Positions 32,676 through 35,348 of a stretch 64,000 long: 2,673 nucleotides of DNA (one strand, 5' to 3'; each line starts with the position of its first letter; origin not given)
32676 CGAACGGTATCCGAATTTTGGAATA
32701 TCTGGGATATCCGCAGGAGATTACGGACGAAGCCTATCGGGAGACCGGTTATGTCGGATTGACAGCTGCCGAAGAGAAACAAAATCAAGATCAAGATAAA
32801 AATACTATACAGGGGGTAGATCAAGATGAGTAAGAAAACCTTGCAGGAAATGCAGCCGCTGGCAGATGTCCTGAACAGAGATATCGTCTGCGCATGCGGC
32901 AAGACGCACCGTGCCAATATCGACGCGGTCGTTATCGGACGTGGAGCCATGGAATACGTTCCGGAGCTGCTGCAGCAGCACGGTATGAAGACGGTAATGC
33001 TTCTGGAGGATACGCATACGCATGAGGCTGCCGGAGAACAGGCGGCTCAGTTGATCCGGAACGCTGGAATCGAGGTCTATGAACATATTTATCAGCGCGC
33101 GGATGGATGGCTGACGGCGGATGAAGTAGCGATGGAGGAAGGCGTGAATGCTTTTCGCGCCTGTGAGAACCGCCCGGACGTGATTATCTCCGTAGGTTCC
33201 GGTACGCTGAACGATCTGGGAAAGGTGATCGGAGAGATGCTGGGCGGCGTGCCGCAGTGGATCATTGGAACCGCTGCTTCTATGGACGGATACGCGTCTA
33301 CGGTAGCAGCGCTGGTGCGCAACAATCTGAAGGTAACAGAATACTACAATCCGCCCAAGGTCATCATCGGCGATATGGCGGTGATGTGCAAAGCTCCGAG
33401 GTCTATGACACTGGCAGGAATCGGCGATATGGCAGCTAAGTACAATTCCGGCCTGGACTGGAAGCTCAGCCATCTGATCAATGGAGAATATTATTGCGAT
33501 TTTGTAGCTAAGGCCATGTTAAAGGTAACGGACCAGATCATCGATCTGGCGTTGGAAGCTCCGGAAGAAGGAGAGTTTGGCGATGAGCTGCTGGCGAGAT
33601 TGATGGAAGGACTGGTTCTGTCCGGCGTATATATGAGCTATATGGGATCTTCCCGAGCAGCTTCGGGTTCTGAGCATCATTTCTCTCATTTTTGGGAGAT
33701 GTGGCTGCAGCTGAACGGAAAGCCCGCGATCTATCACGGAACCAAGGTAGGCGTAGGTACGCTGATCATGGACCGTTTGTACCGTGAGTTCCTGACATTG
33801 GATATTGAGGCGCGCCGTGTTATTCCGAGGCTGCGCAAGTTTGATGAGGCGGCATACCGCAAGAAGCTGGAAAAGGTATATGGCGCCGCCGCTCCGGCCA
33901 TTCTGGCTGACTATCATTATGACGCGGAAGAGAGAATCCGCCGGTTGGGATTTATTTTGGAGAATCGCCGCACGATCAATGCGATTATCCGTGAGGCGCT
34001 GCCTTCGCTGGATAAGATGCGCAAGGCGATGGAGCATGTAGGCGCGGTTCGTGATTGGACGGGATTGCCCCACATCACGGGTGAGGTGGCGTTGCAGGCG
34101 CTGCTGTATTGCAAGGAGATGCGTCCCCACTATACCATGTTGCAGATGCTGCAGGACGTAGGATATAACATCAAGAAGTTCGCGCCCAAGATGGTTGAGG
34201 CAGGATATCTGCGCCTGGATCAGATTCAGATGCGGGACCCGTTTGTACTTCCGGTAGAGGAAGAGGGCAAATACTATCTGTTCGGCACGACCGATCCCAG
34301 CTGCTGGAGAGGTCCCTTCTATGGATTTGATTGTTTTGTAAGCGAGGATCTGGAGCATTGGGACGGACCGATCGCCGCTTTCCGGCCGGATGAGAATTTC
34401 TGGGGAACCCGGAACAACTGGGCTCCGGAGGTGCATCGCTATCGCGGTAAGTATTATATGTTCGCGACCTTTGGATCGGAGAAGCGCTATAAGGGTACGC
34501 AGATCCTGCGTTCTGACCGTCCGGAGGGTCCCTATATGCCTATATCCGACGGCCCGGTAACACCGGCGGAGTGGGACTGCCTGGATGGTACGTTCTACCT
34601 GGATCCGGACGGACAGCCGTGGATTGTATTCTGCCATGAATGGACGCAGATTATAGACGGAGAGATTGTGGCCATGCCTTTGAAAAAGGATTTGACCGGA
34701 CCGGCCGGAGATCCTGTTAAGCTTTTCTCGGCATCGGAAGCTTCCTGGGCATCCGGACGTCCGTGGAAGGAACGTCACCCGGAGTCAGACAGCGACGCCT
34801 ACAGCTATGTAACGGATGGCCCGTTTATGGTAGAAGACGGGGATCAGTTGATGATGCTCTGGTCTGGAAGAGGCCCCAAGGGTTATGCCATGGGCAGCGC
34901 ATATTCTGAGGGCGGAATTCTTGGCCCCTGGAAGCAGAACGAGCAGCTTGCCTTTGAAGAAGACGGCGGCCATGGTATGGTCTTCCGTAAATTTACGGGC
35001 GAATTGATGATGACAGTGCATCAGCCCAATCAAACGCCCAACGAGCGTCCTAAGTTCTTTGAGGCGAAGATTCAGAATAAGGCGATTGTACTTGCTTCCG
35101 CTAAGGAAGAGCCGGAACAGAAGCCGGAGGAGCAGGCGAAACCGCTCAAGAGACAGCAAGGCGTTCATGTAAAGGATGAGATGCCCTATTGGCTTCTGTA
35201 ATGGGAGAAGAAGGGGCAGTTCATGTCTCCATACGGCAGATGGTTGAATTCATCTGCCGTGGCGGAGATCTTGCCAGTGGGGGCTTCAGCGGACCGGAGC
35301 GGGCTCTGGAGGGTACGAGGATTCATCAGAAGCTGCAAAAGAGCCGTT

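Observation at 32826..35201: Fused AraM-like glycerol-1-phosphate dehydrogenase and GH43 glycoside hydrolase in one 791-aa ORF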

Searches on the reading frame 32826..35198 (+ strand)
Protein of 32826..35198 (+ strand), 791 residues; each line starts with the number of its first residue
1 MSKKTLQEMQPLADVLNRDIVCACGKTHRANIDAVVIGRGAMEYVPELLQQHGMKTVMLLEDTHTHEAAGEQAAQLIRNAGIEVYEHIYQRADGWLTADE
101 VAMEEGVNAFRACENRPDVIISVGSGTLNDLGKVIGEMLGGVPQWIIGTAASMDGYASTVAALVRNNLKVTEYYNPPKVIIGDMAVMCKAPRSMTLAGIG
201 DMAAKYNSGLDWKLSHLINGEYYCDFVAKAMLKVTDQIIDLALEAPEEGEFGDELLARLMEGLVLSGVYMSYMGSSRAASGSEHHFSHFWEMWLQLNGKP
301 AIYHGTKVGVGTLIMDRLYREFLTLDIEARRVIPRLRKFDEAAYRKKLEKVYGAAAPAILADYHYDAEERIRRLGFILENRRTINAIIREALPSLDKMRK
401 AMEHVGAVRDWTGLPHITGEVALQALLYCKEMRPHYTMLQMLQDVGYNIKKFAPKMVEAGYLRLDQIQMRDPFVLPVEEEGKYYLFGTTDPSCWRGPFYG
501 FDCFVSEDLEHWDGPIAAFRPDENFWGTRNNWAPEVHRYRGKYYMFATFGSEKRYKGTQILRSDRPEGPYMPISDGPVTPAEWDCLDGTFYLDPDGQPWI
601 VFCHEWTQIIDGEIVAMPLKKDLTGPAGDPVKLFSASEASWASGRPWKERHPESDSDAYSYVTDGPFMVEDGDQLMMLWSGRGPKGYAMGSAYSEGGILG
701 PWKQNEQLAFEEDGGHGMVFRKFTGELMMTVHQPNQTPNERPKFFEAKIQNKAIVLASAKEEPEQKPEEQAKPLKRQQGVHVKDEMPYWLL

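Call 4: search_protein_families(library=pfam, proteins=[window:32826-35198:+], max_evalue=0.01)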
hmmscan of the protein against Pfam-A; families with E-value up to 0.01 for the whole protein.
window:32826-35198:+ (791 aa): 4 families
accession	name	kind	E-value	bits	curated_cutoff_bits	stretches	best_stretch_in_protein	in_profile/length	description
PF04616.20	Glyco_hydro_43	-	1.2e-32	113.9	32.2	1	469-736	10-264/288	Glycosyl hydrolases family 43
PF13685.12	Fe-ADH_2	-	1.5e-25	90.4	28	1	36-191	1-149/149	Iron-containing alcohol dehydrogenase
PF00465.25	Fe-ADH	-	1.5e-10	41.4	31.3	1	35-170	4-152/168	Iron-containing alcohol dehydrogenase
PF13167.11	GTP-bdg_N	-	0.0076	17.2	25.4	0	4-84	2-77/89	GTP-binding GTPase N-terminal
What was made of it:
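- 34191..35060 (+): GH43 five-bladed beta-propeller domain (aa 456-745) of the 5C0P-like subfamily. Residues: D471 as putative general base (34236-34238), D587 as pKa modulator (34584-34586), and D664 at the general-acid position (34815-34817), where canonical GH43 enzymes have Glu. Pfam GH43 (call 4).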

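Call 5: search_protein_families(library=ncbifam, proteins=[window:32826-35198:+], max_evalue=0.01)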
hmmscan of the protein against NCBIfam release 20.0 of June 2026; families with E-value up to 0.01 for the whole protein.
window:32826-35198:+ (791 aa): 11 families
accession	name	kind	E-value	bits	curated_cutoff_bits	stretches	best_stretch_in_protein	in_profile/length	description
NF002022.0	PRK00843.1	equivalog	1.9e-44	152.1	413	1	34-319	13-282/350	NAD(P)-dependent glycerol-1-phosphate dehydrogenase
NF006941.0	PRK09423.1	subfamily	5.2e-14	51.9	336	1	36-207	12-177/367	glycerol dehydrogenase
NF053832.1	GlycoaldRedHalo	equivalog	3e-08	33.2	550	1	35-205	11-175/363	glycolaldehyde reductase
NF053747.1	NdoAlphArabAbnA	equivalog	1.3e-06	28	480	1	459-609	20-171/310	arabinan endo-1,5-alpha-L-arabinosidase AbnA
NF010627.0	PRK14021.1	equivalog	1.5e-06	26.9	565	1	13-204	171-361/542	bifunctional shikimate kinase/3-dehydroquinate synthase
NF047954.1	PrpdilGlycDhGldA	equivalog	5e-05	22.7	700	1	113-313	81-280/365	bifunctional L-1,2-propanediol dehydrogenase/glycerol dehydrogenase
NF041833.1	Fe_ADH_ErcA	equivalog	0.00071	18.8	550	1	35-137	11-108/382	alcohol dehydrogenase-like regulatory protein ErcA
TIGR01357.1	aroB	equivalog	0.00078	18.8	305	0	34-132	2-98/344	3-dehydroquinate synthase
NF007880.0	PRK10586.1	equivalog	0.0031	16.5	429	1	111-207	81-179/362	oxidoreductase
NF007911.0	PRK10624.1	equivalog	0.0032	16.5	537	1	37-137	13-108/382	lactaldehyde reductase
NF053866.1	CholDhdGbsBBac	equivalog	0.0053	15.4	550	1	34-136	17-114/392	choline dehydrogenase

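Call 6: search_solved_structures(query=window:32826-35198:+, max_evalue=0.001, show_alignments=2)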
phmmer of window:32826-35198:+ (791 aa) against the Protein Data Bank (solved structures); distinct sequences matched with E-value up to 0.001: 33.
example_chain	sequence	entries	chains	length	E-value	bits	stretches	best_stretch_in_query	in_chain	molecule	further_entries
5c0p_A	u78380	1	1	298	9.4e-63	215.9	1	463-742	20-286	Endo-arabinase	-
9h4x_A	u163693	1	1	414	1.1e-36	129.6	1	16-345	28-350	Glycerol-1-phosphate dehydrogenase [NAD(P)+]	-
5fb3_A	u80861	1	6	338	1.8e-23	86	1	118-319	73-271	Glycerol-1-phosphate dehydrogenase [NAD(P)+]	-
4rgq_A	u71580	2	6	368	4.4e-23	84.7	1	118-342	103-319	Glycerol-1-phosphate dehydrogenase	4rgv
4rfl_A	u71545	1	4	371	4.4e-23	84.7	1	118-342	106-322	Glycerol-1-phosphate dehydrogenase [NAD(P)+]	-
3ce9_A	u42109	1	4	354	1.2e-20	76.6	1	25-320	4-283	Glycerol dehydrogenase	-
4qqs_A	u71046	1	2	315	6.3e-14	54.4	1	470-703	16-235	Glycoside hydrolase family 43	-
3kst_A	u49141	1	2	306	3.2e-11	45.4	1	466-704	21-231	Endo-1,4-beta-xylanase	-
4nov_A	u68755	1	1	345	1.9e-10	42.9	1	481-713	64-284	Xylosidase/arabinofuranosidase Xsa43E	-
6csj_A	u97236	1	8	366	3.1e-09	38.9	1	115-314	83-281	Glycerol dehydrogenase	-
8hcj_D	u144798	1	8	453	1.6e-08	36.5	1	476-705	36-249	Xylan 1,4-beta-xylosidase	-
9x3m_A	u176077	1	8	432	2.2e-08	36.1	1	476-705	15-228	Xylan 1,4-beta-xylosidase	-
8zwd_B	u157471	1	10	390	1.8e-07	33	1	34-138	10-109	NAD(P)-dependent methanol dehydrogenase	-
4kcb_A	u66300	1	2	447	2e-07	32.9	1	471-677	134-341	Arabinan endo-1,5-alpha-L-arabinosidase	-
4mca_A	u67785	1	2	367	4.7e-07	31.7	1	120-315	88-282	Glycerol dehydrogenase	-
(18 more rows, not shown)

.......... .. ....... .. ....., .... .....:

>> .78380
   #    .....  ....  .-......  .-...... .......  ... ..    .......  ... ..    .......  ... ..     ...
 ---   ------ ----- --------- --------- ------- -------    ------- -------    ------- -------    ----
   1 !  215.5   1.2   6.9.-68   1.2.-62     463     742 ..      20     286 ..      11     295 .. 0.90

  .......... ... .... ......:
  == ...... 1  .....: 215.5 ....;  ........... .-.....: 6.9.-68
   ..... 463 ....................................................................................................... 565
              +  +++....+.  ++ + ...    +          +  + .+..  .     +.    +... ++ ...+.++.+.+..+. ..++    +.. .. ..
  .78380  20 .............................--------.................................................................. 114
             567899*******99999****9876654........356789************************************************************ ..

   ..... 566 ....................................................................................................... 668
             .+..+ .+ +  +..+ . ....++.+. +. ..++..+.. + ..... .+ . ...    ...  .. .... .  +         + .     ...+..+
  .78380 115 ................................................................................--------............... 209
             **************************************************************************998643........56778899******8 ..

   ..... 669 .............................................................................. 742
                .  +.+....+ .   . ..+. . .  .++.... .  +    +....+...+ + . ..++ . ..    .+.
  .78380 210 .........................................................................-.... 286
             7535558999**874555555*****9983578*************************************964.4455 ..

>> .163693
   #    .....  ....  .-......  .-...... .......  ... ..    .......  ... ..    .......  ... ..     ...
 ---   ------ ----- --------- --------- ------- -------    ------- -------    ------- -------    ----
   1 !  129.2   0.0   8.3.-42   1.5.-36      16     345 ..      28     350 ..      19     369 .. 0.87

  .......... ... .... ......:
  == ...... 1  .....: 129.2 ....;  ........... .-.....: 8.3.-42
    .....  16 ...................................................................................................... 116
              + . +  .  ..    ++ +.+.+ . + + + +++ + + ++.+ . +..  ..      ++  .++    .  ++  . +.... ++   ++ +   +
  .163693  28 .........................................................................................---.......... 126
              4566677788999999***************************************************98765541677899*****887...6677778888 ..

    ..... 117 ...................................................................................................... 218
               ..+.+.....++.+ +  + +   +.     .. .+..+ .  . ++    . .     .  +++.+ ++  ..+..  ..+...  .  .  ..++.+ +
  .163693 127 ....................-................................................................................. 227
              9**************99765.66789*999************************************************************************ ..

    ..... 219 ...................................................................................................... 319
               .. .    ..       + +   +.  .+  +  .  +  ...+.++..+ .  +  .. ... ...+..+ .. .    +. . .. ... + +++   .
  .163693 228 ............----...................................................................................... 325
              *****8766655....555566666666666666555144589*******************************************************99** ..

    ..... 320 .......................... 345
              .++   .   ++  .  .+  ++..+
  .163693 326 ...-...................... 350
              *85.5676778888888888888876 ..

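Call 7: find_homologous_proteins(query=window:32826-35198:+, max_evalue=1e-10)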
Query window:32826-35198:+ (791 aa): 316 proteins with E <= 1e-10 among 8000 candidates; the best 120 are listed.
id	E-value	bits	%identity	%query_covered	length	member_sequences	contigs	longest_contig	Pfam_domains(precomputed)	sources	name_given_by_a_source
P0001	0.0e+0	1870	100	100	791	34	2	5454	PF13685.13,PF04616.21,PF00465.26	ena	-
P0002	0.0e+0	1596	84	100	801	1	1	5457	PF13685.13,PF04616.21,PF00465.26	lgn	-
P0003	0.0e+0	1516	79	100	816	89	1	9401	PF13685.13,PF04616.21,PF00465.26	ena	-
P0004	0.0e+0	1504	80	100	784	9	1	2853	PF13685.13,PF04616.21,PF00465.26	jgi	jgi:glycerol dehydrogenase-like iron-containing ADH family enzyme/GH43 family beta-xylosidase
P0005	0.0e+0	1459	78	100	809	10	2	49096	PF13685.13,PF04616.21,PF00465.26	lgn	-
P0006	0.0e+0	1437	76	100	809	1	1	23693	PF13685.13,PF04616.21,PF00465.26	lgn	-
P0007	0.0e+0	1380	72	100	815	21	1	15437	PF13685.13,PF04616.21,PF00465.26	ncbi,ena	-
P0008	8.8e-169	582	58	57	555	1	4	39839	PF13685.13,PF00465.26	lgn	-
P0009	6.8e-166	572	58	57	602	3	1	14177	PF13685.13,PF00465.26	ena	-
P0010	4.1e-164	566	58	57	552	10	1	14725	PF13685.13,PF00465.26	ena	-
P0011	5.2e-161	556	57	57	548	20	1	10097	PF13685.13,PF00465.26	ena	-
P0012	1.5e-160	554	55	60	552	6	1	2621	PF13685.13,PF00465.26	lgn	-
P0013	1.4e-158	548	55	57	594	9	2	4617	PF13685.13,PF00465.26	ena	-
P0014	6.7e-157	542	54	57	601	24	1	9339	PF13685.13,PF00465.26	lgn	-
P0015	1.2e-154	535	53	57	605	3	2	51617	PF13685.13,PF00465.26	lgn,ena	-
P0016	9.2e-89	317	41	56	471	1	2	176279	PF13685.13,PF00465.26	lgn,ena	-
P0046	1.8e-80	289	36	56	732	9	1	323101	PF13344.13,PF13685.13,PF00702.33,PF13242.13,PF00465.26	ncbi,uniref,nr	ncbi:HAD-IIA family hydrolase [Petroclostridium xylanilyticum]|uniref:HAD-IIA family hydrolase n=1 T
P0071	1.2e-78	283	40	54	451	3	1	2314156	PF13685.13,PF00465.26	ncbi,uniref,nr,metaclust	ncbi:sn-glycerol-1-phosphate dehydrogenase [Christensenella timonensis]|uniref:sn-glycerol-1-phospha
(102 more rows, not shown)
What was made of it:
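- Seven full-length clusters at 72-100% identity come from ENA, Logan, JGI and NCBI (call 7).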

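Call 9: find_encoding_contigs(protein=P0005, flank=10000, max_places=3)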
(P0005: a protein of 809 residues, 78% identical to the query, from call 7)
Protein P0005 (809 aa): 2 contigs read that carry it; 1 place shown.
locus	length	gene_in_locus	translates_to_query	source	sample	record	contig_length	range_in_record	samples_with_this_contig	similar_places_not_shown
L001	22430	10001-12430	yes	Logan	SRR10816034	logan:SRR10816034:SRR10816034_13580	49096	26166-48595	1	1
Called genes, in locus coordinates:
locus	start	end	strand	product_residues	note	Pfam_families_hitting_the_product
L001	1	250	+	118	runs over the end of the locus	-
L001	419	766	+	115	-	PF12844:HTH_19 (weak), PF13560:HTH_31, PF01381:HTH_3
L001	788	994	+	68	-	-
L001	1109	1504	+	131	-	PF08281:Sigma70_r4_2, PF04545:Sigma70_r4 (weak)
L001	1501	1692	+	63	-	PF12645:HTH_16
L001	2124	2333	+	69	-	PF20063:DUF6462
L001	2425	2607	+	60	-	-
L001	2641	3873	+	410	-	PF02920:Integrase_DNA, PF00589:Phage_integrase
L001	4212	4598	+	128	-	-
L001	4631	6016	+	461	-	-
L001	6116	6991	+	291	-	PF19293:CdaA_N, PF02457:DAC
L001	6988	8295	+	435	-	PF07949:YbbR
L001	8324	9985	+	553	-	PF00488:MutS_V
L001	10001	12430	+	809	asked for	PF00465:Fe-ADH, PF13685:Fe-ADH_2, PF04616:Glyco_hydro_43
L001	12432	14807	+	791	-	PF00270:DEAD (faint), PF06733:DEAD_2, PF13307:Helicase_C_2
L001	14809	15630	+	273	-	PF00753:Lactamase_B, PF23023:Anti-Pycsar_Apyc1 (faint), PF12706:Lactamase_B_2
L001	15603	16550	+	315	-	PF04055:Radical_SAM, PF16199:Radical_SAM_C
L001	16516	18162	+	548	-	PF28550:DUF8436, PF01266:DAO (faint), PF21688:FAD-depend_C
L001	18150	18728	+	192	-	PF02357:NusG (weak)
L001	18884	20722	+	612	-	PF13522:GATase_6, PF13537:GATase_7, PF01380:SIS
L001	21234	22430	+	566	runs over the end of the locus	?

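Call 10: find_encoding_contigs(protein=P0007, flank=10000, max_places=3)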
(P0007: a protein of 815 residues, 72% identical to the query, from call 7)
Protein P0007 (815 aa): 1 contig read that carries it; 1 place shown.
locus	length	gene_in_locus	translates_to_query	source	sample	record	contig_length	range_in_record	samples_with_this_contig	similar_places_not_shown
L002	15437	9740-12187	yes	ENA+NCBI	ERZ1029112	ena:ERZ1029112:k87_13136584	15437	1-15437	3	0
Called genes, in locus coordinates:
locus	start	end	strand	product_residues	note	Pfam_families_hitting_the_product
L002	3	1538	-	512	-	?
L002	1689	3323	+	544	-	PF00501:AMP-binding, PF13193:AMP-binding_C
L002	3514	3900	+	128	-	-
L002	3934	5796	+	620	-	-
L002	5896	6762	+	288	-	PF19293:CdaA_N, PF02457:DAC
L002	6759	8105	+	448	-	PF07949:YbbR (weak)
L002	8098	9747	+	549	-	PF00488:MutS_V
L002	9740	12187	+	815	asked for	PF00465:Fe-ADH, PF13685:Fe-ADH_2, PF04616:Glyco_hydro_43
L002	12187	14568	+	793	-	PF06733:DEAD_2, PF13307:Helicase_C_2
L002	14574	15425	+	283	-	PF00753:Lactamase_B, PF23023:Anti-Pycsar_Apyc1 (weak), PF12706:Lactamase_B_2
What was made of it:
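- Synteny is identical in loci L001 and L002 (calls 9, 10).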

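Call 11: find_encoding_contigs(protein=P0015, flank=10000, max_places=2)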
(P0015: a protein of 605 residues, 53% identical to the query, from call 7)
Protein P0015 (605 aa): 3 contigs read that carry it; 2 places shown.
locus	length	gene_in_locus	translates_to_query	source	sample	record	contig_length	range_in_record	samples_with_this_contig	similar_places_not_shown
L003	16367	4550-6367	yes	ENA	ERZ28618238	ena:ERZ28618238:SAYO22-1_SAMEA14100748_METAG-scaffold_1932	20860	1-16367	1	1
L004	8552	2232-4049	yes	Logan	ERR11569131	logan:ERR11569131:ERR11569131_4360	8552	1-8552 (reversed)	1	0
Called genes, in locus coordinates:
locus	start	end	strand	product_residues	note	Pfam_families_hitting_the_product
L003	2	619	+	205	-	?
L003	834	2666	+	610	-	PF13522:GATase_6, PF13537:GATase_7, PF01380:SIS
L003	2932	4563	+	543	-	PF00488:MutS_V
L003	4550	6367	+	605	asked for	PF00465:Fe-ADH, PF13685:Fe-ADH_2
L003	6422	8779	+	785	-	PF00270:DEAD (weak), PF04851:ResIII (faint), PF06733:DEAD_2, PF13307:Helicase_C_2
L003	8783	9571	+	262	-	PF00753:Lactamase_B, PF23023:Anti-Pycsar_Apyc1, PF13483:Lactamase_B_3 (weak), PF12706:Lactamase_B_2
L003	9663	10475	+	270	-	PF20316:DUF6612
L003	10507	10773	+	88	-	-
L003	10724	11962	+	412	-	-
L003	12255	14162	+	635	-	PF08486:SpoIID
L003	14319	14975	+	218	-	PF00657:Lipase_GDSL, PF13472:Lipase_GDSL_2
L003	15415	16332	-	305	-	PF05448:AXE1 (faint), PF00135:COesterase (weak), PF10340:Say1_Mug180, PF20434:BD-FAE, PF07859:Abhydrolase_3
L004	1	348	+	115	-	?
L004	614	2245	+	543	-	PF00488:MutS_V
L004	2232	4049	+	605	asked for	PF00465:Fe-ADH, PF13685:Fe-ADH_2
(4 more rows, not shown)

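Call 12: find_encoding_contigs(protein=P0008, flank=10000, max_places=2)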
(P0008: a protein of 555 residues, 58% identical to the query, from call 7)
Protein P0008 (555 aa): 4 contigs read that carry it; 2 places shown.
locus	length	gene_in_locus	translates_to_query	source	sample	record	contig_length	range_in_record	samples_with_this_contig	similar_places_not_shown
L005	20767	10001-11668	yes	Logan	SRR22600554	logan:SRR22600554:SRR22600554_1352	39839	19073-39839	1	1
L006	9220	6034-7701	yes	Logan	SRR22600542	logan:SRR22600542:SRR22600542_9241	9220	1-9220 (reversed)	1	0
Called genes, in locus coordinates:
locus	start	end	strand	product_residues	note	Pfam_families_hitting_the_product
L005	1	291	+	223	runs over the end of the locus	PF00072:Response_reg, PF00486:Trans_reg_C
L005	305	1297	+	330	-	PF02518:HATPase_c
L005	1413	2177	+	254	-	PF00005:ABC_tran, PF13304:AAA_21 (faint)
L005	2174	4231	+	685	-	PF02687:FtsX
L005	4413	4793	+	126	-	-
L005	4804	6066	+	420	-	-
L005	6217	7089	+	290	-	PF19293:CdaA_N, PF02457:DAC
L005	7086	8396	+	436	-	PF07949:YbbR (weak)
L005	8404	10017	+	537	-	PF00488:MutS_V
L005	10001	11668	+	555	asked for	PF00465:Fe-ADH, PF13685:Fe-ADH_2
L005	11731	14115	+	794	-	PF00270:DEAD (faint), PF06733:DEAD_2, PF13307:Helicase_C_2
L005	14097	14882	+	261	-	PF00753:Lactamase_B, PF23023:Anti-Pycsar_Apyc1 (weak), PF13483:Lactamase_B_3 (faint), PF12706:Lactamase_B_2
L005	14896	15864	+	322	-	PF01408:GFO_IDH_MocA, PF22725:GFO_IDH_MocA_C3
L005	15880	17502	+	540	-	PF28550:DUF8436, PF01266:DAO (faint), PF21688:FAD-depend_C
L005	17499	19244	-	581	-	PF05833:NFACT_N, PF05670:NFACT-R_1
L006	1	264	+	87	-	?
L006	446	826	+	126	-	-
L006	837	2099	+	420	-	-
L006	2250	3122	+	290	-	PF19293:CdaA_N, PF02457:DAC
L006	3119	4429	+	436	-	PF07949:YbbR (weak)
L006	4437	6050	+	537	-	PF00488:MutS_V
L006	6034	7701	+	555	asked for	PF00465:Fe-ADH, PF13685:Fe-ADH_2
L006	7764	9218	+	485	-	?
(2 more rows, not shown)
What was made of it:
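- On Bacillus-type L-arabinose/arabinan utilisation operon (araABDLMNPQ-abfA): The syntenic loci L001-L006 give the same picture (calls 9-12).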
